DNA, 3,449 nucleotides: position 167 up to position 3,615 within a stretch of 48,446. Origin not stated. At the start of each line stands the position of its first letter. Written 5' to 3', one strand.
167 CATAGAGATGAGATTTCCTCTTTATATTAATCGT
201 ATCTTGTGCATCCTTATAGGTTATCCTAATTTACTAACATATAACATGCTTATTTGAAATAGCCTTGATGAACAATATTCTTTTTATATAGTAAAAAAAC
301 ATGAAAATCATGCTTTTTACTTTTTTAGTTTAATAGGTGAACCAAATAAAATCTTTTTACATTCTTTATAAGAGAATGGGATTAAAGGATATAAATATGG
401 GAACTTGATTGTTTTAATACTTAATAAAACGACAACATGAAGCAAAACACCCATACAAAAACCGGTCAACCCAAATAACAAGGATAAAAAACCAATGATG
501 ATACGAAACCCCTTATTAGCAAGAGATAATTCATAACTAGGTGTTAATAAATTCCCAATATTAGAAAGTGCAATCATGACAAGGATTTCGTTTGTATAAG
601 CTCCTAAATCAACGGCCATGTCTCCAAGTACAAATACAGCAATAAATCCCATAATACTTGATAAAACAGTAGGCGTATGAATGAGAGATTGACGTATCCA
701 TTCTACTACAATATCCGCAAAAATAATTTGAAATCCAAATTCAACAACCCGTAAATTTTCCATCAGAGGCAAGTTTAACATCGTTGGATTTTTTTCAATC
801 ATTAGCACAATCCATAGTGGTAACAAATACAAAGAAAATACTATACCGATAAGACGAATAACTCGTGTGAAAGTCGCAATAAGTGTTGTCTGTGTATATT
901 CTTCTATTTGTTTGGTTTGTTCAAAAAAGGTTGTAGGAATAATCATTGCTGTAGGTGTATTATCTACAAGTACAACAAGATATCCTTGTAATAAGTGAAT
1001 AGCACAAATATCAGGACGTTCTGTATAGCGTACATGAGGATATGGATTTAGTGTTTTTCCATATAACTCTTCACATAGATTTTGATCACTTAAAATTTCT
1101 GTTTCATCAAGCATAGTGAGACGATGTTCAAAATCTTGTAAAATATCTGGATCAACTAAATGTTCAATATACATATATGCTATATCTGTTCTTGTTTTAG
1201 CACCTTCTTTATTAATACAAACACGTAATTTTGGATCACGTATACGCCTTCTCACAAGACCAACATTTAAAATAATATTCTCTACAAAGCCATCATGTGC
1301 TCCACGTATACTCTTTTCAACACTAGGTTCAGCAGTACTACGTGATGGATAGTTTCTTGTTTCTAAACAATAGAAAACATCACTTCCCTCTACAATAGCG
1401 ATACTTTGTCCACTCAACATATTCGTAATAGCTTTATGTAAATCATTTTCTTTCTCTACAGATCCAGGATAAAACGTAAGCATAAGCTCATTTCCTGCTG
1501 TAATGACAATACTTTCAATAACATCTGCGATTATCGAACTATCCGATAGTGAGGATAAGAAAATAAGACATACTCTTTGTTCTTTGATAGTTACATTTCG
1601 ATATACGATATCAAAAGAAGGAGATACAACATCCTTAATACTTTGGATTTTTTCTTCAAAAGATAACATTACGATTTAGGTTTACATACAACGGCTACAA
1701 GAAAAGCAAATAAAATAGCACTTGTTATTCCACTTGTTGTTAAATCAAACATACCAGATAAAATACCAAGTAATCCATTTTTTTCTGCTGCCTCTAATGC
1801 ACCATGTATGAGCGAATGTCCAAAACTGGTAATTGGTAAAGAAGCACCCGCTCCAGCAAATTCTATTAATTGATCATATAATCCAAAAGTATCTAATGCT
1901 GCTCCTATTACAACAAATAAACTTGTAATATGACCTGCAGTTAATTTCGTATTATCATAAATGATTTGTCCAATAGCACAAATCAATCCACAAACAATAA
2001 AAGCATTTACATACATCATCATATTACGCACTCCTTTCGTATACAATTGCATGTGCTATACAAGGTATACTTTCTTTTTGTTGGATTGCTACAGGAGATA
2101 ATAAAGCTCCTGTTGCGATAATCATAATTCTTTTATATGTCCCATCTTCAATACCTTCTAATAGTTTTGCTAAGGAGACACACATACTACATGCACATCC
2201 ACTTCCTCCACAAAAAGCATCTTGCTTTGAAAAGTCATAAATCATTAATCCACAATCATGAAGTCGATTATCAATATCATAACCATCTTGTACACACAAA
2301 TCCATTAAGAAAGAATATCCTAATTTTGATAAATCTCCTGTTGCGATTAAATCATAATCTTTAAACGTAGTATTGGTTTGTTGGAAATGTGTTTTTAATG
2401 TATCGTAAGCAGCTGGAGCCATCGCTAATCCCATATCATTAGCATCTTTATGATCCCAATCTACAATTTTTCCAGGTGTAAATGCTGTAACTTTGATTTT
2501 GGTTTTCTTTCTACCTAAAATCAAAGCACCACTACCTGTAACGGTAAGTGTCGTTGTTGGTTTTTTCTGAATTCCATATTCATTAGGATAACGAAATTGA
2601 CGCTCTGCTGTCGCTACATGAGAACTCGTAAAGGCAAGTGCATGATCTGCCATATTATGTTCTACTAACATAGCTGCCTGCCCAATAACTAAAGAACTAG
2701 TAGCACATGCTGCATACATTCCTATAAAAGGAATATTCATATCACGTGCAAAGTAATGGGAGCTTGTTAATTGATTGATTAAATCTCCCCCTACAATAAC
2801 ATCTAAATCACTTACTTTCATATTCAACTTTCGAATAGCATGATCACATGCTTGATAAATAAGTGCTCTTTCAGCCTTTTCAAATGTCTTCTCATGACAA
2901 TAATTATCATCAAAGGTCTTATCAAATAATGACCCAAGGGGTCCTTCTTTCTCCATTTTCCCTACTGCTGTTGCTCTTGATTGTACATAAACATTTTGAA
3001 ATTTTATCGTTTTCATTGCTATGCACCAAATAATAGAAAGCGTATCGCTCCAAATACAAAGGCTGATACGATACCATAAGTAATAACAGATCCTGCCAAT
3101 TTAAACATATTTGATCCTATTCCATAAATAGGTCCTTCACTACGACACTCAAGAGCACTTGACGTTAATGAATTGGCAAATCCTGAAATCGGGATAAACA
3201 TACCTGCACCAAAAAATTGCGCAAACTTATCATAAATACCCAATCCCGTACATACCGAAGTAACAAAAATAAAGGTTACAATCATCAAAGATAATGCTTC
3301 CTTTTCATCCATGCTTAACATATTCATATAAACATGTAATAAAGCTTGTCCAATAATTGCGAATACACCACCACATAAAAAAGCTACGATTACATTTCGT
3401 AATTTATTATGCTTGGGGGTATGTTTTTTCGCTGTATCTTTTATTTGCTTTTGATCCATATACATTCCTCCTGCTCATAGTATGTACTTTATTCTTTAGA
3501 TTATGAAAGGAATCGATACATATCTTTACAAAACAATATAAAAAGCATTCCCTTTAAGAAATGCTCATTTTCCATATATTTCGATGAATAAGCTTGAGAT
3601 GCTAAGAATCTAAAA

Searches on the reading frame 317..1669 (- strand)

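Call 76: search_protein_families(library=ncbifam, proteins=[window:317-1669:-], max_evalue=0.00001)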
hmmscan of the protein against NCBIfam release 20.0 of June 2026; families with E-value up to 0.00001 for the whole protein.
window:317-1669:- (450 aa): 1 family
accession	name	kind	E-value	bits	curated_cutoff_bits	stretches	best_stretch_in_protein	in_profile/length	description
NF052514.1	SpGerGerXA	equivalog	8.3e-47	159.9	850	1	66-434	75-448/479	spore germination protein GerXA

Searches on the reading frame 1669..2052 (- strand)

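Call 76: search_protein_families(library=ncbifam, proteins=[window:1669-2052:-], max_evalue=0.00001)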
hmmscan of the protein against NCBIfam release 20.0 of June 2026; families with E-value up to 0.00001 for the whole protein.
window:1669-2052:- (127 aa): 2 families
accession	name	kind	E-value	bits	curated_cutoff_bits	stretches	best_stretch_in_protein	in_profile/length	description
TIGR02839.1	spore_V_AE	equivalog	3.4e-43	146.5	131.1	1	14-126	1-113/114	stage V sporulation protein AE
TIGR02838.1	spore_V_AC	equivalog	2.1e-17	63.1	164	1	11-122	17-136/141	stage V sporulation protein AC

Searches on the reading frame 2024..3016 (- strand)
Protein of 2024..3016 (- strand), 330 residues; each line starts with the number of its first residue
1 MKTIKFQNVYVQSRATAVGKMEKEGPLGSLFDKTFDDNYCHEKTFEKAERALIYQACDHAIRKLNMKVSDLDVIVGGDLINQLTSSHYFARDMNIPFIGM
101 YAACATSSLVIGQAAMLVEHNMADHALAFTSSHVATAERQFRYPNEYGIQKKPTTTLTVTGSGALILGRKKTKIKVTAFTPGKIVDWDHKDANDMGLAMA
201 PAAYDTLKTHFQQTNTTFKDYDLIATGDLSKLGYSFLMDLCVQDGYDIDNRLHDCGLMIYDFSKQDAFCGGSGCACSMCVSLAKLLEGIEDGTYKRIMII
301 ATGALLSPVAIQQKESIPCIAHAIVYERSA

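Call 76: search_protein_families(library=ncbifam, proteins=[window:2024-3016:-], max_evalue=0.00001)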
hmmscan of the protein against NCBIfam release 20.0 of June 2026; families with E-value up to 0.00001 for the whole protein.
window:2024-3016:- (330 aa): 3 families
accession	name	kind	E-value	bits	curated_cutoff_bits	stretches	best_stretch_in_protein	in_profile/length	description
NF006160.0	PRK08304.1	subfamily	1.6e-136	454.4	402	1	2-328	8-335/337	stage V sporulation protein AD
TIGR02845.1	spore_V_AD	equivalog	9.2e-128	425.6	411.8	1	2-326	2-326/327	stage V sporulation protein AD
NF009069.0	PRK12404.1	subfamily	5.1e-109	364.3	442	1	2-327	6-332/338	stage V sporulation protein AD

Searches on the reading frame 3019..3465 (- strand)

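Call 76: search_protein_families(library=ncbifam, proteins=[window:3019-3465:-], max_evalue=0.00001)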
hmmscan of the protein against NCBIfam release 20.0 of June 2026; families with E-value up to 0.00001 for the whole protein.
window:3019-3465:- (148 aa): 2 families
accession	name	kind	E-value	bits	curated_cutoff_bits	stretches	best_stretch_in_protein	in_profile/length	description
TIGR02838.1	spore_V_AC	equivalog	4.3e-48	162.6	164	1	7-145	2-140/141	stage V sporulation protein AC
TIGR02839.1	spore_V_AE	equivalog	1.2e-15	57.8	131.1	1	26-139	2-107/114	stage V sporulation protein AE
